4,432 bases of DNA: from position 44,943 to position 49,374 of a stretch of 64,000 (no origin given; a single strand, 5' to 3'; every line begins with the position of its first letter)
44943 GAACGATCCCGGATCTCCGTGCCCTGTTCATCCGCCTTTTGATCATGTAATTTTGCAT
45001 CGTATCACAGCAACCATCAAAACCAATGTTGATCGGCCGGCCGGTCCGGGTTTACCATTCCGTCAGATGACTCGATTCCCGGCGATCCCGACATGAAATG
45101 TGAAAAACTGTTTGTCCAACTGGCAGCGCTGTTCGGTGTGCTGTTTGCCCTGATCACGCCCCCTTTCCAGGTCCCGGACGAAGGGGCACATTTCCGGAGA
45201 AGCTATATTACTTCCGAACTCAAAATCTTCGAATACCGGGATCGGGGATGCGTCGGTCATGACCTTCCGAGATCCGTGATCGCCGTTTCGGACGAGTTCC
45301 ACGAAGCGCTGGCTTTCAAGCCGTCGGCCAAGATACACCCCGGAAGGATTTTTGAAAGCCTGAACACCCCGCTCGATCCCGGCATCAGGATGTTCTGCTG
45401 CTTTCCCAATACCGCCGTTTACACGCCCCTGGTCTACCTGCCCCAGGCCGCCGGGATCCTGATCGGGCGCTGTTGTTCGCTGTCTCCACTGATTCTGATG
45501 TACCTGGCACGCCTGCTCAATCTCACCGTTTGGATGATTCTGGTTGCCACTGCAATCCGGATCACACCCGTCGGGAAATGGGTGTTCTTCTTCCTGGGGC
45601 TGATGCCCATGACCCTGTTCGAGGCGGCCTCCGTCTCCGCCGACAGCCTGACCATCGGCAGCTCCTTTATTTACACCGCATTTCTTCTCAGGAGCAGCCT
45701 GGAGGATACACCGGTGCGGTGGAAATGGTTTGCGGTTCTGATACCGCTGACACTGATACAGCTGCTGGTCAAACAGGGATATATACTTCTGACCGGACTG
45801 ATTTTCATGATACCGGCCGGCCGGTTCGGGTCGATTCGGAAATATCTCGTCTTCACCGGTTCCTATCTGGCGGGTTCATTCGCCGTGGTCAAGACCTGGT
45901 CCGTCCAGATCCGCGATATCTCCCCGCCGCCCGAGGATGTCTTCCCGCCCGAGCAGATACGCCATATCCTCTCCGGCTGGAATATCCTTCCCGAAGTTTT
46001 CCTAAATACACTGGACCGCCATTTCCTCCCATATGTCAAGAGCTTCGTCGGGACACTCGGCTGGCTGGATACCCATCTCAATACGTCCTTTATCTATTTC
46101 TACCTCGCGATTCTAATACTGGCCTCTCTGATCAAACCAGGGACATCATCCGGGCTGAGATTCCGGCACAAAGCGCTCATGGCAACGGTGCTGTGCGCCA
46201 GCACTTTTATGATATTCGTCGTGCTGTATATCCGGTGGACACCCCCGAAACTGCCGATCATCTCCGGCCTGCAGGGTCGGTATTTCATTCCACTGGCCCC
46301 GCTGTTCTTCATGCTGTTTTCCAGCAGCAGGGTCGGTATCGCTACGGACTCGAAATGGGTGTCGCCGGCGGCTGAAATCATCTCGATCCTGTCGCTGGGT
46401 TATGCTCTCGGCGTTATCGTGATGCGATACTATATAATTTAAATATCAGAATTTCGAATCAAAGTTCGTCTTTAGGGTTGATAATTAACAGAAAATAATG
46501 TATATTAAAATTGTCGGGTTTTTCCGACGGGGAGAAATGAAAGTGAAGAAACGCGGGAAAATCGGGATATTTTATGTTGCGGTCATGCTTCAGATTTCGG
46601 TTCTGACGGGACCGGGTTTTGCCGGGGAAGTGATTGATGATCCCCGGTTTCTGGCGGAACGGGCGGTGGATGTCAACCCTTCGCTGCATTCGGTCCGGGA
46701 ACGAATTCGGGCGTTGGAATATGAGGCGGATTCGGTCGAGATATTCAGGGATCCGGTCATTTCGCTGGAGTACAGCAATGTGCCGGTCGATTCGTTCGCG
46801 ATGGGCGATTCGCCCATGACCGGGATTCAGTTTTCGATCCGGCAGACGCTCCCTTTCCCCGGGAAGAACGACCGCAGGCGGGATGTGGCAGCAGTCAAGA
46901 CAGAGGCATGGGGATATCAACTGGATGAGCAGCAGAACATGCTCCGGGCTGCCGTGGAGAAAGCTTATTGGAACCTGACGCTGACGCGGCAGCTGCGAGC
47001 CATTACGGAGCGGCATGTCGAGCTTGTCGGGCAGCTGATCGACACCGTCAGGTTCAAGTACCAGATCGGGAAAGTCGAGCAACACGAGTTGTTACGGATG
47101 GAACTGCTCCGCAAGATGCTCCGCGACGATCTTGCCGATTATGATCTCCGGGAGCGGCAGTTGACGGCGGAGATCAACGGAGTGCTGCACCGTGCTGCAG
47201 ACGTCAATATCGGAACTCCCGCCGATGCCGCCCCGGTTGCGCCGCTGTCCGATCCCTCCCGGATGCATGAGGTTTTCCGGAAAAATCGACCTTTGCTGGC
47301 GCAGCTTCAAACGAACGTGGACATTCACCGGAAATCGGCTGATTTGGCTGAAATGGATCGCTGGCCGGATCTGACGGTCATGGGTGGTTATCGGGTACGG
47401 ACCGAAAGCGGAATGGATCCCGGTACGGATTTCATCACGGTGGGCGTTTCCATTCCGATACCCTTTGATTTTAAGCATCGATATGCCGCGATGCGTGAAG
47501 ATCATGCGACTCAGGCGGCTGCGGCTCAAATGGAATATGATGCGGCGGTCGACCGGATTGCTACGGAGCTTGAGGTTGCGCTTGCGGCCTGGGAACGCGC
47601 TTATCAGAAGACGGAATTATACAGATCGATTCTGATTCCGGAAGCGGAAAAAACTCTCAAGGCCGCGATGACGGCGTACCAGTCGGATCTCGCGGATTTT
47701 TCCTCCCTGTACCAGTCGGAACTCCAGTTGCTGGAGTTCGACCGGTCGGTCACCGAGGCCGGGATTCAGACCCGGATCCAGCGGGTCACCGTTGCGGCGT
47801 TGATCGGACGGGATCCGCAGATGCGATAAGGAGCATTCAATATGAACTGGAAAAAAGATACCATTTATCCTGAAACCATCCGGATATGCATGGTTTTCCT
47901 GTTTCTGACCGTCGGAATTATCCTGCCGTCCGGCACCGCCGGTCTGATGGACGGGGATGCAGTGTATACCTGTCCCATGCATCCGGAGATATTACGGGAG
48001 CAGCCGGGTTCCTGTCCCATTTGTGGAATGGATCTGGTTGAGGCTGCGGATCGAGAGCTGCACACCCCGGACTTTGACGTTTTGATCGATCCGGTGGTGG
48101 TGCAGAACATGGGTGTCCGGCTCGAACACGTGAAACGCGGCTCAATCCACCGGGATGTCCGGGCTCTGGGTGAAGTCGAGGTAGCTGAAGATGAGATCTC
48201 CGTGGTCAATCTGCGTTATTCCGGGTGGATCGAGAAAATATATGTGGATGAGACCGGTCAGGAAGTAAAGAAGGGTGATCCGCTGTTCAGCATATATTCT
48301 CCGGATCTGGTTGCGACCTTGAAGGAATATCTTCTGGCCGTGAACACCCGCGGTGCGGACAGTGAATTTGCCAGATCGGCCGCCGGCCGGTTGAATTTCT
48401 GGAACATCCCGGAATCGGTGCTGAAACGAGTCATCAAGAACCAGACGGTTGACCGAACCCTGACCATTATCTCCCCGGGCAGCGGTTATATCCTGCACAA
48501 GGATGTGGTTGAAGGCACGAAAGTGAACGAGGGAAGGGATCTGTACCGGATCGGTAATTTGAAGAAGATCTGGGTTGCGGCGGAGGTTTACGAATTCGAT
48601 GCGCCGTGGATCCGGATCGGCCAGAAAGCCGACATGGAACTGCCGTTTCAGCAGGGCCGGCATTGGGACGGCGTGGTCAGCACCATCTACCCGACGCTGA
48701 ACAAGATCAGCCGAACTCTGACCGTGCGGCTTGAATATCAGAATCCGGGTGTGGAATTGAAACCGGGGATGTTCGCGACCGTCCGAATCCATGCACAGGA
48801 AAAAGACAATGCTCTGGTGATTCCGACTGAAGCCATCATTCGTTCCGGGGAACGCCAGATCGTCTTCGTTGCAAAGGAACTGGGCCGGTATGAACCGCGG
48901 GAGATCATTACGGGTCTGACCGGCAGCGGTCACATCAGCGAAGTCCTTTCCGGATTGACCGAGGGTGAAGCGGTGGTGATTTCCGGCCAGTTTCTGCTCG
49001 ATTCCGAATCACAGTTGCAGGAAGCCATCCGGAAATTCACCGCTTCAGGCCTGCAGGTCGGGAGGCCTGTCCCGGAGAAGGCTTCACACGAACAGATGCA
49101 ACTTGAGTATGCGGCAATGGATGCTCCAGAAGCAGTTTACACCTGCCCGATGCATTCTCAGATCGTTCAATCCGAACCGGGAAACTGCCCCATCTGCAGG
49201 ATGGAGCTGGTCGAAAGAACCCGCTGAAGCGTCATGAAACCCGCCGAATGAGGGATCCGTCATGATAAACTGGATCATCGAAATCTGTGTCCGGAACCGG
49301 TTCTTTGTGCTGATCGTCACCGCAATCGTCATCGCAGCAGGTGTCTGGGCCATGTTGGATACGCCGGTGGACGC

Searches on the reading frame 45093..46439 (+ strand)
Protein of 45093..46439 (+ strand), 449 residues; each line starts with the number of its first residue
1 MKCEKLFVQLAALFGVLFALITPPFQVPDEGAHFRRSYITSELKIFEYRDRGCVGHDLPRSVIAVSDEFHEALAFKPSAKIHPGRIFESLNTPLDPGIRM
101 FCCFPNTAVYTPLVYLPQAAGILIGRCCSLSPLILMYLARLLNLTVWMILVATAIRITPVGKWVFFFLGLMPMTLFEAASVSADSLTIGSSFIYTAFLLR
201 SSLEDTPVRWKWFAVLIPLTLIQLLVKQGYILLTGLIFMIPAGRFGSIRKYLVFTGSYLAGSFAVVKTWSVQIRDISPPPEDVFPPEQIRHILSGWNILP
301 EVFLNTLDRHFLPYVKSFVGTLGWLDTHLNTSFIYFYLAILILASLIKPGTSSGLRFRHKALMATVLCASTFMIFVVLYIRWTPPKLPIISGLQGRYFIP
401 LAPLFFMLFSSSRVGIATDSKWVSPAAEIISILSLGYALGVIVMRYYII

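Call 29: search_protein_families(library=pfam, proteins=[window:45093-46439:+], max_evalue=0.001)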
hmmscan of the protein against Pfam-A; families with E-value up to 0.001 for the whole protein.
window:45093-46439:+ (449 aa): 1 family
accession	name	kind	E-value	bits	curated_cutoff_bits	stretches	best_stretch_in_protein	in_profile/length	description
PF09913.15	DUF2142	-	8.5e-69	232.7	30.1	1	13-404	2-394/395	Predicted membrane protein (DUF2142)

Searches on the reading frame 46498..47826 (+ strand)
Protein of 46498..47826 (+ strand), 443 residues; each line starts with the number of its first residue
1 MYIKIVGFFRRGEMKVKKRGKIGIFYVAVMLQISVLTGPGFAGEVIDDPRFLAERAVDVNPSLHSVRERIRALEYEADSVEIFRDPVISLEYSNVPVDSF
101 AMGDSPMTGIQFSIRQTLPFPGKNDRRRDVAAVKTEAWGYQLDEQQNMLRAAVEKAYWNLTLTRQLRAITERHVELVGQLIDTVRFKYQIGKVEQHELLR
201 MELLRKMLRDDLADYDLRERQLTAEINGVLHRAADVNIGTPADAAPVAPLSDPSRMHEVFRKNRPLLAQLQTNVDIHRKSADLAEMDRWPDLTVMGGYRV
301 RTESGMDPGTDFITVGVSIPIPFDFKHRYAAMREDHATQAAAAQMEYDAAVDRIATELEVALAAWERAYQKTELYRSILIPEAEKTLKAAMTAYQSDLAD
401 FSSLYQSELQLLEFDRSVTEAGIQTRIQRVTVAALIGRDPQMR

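Call 29: search_protein_families(library=pfam, proteins=[window:46498-47826:+], max_evalue=0.001)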
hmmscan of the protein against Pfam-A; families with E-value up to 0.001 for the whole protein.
window:46498-47826:+ (443 aa): 1 family
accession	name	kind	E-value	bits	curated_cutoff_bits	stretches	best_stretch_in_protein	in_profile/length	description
PF02321.23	OEP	-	4e-33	115.3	22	2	260-437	8-187/187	Outer membrane efflux protein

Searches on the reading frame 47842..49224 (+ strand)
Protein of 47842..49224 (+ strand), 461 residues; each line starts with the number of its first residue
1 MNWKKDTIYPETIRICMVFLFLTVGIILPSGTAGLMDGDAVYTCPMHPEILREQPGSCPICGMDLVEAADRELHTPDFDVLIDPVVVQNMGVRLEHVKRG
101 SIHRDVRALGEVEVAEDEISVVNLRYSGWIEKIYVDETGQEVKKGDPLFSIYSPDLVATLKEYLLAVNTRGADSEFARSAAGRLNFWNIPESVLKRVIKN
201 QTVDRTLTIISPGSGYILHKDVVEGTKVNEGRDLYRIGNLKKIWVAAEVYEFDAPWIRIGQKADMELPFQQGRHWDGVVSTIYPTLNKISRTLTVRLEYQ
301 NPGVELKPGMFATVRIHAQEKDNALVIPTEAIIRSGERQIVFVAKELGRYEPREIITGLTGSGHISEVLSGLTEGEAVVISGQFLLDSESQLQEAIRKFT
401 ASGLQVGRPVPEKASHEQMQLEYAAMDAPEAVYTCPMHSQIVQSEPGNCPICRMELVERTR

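Call 29: search_protein_families(library=pfam, proteins=[window:47842-49224:+], max_evalue=0.001)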
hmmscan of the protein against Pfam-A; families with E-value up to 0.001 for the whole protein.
window:47842-49224:+ (461 aa): 3 families
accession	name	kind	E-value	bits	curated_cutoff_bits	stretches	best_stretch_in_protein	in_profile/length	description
PF16576.10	HlyD_D23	-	9.8e-70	234.6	30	1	102-312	2-214/214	Barrel-sandwich domain of CusB or HlyD membrane-fusion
PF19335.5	HMBD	-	5.2e-26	90.7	23.6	2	41-67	1-27/28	Heavy metal binding domain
PF13437.12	HlyD_3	-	2.9e-15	57.3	22.2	1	208-309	1-106/106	HlyD family secretion protein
